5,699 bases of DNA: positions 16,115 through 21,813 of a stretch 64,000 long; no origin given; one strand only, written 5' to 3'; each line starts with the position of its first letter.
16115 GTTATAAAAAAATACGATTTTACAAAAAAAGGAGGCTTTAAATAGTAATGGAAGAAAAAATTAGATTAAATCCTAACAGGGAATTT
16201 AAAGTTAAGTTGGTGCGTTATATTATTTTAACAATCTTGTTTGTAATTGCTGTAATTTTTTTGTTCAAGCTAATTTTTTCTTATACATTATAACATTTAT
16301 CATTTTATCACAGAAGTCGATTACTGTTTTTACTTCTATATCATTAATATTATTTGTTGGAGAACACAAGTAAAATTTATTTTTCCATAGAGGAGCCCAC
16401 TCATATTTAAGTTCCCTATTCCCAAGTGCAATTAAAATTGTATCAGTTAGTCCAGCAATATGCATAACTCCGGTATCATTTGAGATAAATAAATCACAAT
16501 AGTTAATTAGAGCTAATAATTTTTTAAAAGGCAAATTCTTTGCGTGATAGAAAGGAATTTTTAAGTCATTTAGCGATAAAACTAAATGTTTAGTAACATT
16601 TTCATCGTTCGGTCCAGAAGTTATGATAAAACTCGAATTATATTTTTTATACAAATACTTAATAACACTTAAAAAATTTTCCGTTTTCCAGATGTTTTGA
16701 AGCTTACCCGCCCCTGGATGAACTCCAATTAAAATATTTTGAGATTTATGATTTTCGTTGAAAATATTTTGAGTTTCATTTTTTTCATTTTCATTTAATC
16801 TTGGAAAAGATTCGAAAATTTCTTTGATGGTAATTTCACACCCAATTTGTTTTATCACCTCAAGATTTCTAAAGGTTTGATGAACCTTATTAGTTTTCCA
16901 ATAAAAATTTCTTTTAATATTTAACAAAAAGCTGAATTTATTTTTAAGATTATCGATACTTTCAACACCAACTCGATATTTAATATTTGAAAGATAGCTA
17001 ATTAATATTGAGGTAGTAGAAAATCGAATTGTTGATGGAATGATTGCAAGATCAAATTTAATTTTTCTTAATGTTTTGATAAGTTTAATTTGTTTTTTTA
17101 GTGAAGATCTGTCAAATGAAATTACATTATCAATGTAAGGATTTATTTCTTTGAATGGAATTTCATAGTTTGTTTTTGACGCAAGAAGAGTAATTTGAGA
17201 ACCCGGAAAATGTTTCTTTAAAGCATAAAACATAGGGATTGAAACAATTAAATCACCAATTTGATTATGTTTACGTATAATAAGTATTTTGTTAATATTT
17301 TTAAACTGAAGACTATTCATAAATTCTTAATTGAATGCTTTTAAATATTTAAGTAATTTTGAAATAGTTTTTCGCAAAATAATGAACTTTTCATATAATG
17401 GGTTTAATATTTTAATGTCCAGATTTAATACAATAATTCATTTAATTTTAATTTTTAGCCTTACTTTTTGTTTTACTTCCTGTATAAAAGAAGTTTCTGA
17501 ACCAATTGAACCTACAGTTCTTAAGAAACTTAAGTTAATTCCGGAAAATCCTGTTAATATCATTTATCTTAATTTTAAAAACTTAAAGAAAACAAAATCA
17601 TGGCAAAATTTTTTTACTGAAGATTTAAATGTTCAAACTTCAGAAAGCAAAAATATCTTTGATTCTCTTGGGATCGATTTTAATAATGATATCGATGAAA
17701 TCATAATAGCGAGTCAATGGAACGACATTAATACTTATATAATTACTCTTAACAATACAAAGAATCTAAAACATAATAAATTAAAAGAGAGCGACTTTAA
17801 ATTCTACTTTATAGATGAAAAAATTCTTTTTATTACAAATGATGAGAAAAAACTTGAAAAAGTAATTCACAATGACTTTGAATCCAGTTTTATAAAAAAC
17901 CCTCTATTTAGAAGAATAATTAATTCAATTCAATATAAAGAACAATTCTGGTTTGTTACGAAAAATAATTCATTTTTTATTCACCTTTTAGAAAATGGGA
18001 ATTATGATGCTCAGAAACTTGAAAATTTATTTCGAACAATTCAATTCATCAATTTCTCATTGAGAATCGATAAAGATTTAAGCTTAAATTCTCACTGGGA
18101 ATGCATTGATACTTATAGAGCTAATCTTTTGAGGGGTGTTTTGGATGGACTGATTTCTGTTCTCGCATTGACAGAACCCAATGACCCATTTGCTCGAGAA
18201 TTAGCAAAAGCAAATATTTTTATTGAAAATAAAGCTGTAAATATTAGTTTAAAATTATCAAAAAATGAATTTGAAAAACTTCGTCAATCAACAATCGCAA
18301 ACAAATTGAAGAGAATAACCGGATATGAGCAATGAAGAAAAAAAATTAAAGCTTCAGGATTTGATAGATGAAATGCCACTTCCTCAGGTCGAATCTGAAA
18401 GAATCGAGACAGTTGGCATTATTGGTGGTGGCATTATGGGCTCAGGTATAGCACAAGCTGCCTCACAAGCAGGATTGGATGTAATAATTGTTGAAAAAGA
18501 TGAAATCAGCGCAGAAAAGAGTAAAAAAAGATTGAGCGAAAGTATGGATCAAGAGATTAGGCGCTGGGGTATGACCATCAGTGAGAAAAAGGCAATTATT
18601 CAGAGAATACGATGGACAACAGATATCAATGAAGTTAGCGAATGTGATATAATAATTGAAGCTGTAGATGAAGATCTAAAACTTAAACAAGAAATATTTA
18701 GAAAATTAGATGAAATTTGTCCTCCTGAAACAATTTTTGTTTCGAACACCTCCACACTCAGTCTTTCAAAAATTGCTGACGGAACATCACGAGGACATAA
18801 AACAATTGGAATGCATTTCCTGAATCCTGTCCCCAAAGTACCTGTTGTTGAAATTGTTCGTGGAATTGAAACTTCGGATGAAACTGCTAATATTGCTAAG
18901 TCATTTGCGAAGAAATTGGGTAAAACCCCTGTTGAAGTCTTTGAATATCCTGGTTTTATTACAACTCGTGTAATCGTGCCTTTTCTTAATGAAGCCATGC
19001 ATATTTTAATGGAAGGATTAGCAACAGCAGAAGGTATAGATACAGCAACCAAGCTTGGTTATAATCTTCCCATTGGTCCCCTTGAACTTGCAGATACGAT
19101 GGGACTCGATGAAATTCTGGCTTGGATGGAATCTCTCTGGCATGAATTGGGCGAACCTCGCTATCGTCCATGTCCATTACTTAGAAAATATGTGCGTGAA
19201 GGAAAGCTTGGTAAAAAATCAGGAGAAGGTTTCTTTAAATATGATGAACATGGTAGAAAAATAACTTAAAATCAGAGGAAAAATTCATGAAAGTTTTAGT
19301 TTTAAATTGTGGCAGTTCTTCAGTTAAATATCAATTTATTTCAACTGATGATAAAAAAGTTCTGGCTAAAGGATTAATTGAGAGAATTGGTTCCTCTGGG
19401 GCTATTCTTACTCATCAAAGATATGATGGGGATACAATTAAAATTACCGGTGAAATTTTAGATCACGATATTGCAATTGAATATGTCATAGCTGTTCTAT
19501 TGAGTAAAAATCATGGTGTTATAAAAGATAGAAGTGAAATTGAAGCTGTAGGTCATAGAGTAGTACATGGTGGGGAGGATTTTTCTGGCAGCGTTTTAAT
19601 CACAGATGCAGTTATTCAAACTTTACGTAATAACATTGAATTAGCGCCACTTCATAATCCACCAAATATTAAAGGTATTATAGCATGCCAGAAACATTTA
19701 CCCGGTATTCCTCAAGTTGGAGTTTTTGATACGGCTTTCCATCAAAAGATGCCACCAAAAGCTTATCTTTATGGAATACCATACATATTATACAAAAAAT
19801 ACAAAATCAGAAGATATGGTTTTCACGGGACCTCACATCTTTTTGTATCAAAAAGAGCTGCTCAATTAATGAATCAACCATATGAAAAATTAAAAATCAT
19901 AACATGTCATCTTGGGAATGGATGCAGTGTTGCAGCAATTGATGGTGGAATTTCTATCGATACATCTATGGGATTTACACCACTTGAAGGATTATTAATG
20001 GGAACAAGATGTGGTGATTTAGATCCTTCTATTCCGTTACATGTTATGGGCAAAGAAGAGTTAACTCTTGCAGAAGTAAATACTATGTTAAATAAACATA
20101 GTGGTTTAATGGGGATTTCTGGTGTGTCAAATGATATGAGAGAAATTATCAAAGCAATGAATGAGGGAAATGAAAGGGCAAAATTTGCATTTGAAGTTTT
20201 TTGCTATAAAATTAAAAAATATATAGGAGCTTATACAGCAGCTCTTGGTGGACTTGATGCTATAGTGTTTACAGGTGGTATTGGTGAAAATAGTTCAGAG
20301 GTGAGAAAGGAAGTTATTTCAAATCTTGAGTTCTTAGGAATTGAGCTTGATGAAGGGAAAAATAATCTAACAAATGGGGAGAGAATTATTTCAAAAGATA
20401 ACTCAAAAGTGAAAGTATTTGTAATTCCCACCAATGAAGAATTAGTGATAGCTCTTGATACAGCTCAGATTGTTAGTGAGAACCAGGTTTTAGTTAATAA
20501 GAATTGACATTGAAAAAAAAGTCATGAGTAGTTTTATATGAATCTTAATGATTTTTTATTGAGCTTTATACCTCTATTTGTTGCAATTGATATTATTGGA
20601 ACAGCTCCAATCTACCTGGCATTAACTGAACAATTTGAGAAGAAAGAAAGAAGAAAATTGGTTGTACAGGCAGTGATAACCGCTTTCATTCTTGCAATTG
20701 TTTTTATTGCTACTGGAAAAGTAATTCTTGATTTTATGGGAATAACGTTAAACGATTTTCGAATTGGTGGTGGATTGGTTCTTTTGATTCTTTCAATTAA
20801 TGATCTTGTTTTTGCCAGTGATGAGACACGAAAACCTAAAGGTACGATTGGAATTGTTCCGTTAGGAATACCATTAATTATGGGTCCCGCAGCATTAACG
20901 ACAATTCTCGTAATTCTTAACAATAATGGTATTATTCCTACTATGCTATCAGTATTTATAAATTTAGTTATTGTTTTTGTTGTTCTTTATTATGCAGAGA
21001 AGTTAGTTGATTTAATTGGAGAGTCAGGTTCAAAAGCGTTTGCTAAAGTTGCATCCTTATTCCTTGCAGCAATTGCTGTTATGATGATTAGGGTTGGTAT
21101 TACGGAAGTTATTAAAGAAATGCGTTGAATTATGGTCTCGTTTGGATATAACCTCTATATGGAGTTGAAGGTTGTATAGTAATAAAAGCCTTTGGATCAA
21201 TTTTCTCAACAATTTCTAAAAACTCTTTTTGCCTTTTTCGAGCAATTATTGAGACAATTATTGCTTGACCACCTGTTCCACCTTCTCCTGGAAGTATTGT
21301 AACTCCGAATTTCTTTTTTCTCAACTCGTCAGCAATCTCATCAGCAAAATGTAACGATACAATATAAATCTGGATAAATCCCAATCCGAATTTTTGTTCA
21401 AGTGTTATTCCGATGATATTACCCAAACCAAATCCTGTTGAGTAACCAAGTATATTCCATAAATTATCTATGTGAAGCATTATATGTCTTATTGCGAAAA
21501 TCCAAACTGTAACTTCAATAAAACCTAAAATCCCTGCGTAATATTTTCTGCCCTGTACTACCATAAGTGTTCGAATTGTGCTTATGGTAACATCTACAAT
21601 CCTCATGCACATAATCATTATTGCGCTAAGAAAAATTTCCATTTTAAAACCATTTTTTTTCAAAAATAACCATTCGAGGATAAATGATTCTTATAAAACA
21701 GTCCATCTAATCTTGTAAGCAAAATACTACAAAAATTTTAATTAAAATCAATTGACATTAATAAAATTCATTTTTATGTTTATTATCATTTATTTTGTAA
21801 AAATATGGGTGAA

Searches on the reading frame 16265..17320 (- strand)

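Call 28: search_protein_families(library=pfam, proteins=[window:16265-17320:-], max_evalue=0.00001)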
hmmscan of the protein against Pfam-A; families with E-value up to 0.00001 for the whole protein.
window:16265-17320:- (351 aa): 1 family
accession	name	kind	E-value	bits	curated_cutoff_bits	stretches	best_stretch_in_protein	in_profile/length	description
PF01075.23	Glyco_transf_9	-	7e-14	52.2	22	1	79-326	3-235/247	Glycosyltransferase family 9 (heptosyltransferase)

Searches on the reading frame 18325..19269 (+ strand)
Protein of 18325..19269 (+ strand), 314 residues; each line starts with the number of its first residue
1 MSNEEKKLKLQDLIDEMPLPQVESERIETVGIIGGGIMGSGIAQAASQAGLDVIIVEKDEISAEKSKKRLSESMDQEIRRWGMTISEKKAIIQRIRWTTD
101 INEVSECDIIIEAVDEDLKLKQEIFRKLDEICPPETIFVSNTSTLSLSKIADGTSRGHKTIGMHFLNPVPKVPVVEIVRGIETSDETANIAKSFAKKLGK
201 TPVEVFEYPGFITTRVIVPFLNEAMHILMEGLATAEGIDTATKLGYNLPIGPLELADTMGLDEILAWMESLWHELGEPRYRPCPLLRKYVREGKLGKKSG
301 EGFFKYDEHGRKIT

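Call 29: search_protein_families(library=pfam, proteins=[window:18325-19269:+], max_evalue=0.00001)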
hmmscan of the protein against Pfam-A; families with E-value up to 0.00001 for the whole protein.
window:18325-19269:+ (314 aa): 3 families
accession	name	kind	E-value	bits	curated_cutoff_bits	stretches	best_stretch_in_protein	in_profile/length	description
PF02737.24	3HCDH_N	-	3.1e-59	200.3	22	1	29-205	1-177/180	3-hydroxyacyl-CoA dehydrogenase, NAD binding domain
PF00725.27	3HCDH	-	3.8e-30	104.7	22.1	1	210-306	1-97/97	3-hydroxyacyl-CoA dehydrogenase, C-terminal domain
PF01266.30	DAO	-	2e-07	31.3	27.9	1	30-67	2-40/353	FAD dependent oxidoreductase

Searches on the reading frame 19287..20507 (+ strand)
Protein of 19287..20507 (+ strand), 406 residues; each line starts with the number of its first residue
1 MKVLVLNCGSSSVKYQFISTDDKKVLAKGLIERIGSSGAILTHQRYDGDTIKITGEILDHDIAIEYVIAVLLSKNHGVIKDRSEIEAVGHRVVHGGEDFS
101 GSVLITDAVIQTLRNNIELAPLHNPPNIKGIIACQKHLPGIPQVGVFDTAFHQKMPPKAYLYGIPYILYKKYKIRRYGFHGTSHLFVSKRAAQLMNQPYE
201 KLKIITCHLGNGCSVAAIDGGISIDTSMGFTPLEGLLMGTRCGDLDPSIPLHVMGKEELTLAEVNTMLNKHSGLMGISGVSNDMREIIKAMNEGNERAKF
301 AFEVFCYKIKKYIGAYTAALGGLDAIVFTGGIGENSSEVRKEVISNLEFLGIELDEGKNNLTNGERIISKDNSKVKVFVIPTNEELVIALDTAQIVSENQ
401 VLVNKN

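Call 29: search_protein_families(library=pfam, proteins=[window:19287-20507:+], max_evalue=0.00001)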
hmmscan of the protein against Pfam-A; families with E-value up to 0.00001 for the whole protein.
window:19287-20507:+ (406 aa): 1 family
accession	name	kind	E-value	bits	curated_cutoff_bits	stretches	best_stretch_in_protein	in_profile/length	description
PF00871.23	Acetate_kinase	-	5.2e-158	526.2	22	1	2-389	1-391/392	Acetokinase family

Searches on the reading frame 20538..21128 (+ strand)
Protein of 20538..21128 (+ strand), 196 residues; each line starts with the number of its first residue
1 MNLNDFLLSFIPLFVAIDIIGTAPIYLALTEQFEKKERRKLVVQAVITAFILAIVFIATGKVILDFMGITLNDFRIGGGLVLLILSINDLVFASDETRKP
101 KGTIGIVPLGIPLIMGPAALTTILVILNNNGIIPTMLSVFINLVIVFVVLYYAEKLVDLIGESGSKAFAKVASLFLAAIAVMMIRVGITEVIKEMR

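Call 29: search_protein_families(library=pfam, proteins=[window:20538-21128:+], max_evalue=0.00001)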
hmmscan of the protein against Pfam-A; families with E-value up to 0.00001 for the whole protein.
window:20538-21128:+ (196 aa): 1 family
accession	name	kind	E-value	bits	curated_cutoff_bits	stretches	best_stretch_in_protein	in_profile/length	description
PF01914.23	MarC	-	5.1e-36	124.5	23.9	1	4-191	2-202/203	MarC family integral membrane protein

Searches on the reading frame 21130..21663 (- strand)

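Call 29: search_protein_families(library=pfam, proteins=[window:21130-21663:-], max_evalue=0.00001)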
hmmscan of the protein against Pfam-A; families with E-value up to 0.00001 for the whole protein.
window:21130-21663:- (177 aa): 2 families
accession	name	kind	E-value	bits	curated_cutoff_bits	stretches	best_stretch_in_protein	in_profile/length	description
PF18955.5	DUF5698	-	1e-19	71.1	27.5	1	29-86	1-58/58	Domain of unknown function (DUF5698)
PF10035.14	DUF2179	-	5.6e-13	49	22.8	1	119-165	1-49/55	Uncharacterized protein conserved in bacteria (DUF2179)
